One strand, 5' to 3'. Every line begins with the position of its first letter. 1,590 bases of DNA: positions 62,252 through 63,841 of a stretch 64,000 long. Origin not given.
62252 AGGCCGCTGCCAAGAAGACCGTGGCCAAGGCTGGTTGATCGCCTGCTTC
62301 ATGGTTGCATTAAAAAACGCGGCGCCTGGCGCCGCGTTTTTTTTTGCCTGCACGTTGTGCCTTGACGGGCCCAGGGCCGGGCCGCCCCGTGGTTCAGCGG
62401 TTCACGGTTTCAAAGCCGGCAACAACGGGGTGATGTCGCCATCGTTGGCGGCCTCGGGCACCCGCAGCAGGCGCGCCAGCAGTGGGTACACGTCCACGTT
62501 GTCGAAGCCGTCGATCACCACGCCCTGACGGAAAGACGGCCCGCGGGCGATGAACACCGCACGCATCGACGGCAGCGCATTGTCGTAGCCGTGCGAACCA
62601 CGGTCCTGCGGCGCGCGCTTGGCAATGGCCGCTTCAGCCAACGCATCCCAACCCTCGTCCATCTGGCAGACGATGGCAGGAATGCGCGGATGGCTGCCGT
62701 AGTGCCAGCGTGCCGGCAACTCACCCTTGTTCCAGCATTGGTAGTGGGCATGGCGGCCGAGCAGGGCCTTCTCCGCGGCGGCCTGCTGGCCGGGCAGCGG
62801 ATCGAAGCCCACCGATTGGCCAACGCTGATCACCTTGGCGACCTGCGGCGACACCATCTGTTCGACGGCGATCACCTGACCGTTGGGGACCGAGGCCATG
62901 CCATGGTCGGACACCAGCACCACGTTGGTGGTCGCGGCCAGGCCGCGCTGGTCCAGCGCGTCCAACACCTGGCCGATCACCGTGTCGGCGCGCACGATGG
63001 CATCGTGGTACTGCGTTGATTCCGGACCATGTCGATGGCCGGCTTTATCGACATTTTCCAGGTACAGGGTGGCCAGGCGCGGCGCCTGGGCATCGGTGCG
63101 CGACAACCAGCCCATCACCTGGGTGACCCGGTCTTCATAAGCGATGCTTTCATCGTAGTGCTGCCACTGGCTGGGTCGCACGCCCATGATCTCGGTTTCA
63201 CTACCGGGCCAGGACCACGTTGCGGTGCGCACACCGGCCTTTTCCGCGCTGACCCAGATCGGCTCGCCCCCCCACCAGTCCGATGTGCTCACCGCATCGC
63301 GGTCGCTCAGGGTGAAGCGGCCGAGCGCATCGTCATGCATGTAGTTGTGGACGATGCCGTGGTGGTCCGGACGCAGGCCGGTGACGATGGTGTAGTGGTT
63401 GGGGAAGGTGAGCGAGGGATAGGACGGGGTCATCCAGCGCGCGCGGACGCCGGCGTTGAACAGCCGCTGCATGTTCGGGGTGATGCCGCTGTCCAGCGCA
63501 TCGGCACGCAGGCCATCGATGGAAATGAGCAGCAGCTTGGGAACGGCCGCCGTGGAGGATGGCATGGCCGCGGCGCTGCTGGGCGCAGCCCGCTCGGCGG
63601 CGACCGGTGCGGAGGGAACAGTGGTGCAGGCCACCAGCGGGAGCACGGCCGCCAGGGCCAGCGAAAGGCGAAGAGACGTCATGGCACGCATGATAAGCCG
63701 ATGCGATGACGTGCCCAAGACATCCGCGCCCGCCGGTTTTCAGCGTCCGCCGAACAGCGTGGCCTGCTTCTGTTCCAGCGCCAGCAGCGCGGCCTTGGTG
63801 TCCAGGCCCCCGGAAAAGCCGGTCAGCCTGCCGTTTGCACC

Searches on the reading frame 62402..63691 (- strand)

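Call 48: search_protein_families(library=pfam, proteins=[window:62402-63691:-], max_evalue=0.0001)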
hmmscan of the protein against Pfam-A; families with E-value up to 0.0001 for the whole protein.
window:62402-63691:- (429 aa): 2 families
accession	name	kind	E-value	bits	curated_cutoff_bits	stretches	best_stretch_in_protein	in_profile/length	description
PF01663.27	Phosphodiest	-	1.5e-97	327.8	23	1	53-370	1-342/342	Type I phosphodiesterase / nucleotide pyrophosphatase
PF00884.28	Sulfatase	-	6.7e-07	29.3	25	1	223-269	201-247/301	Sulfatase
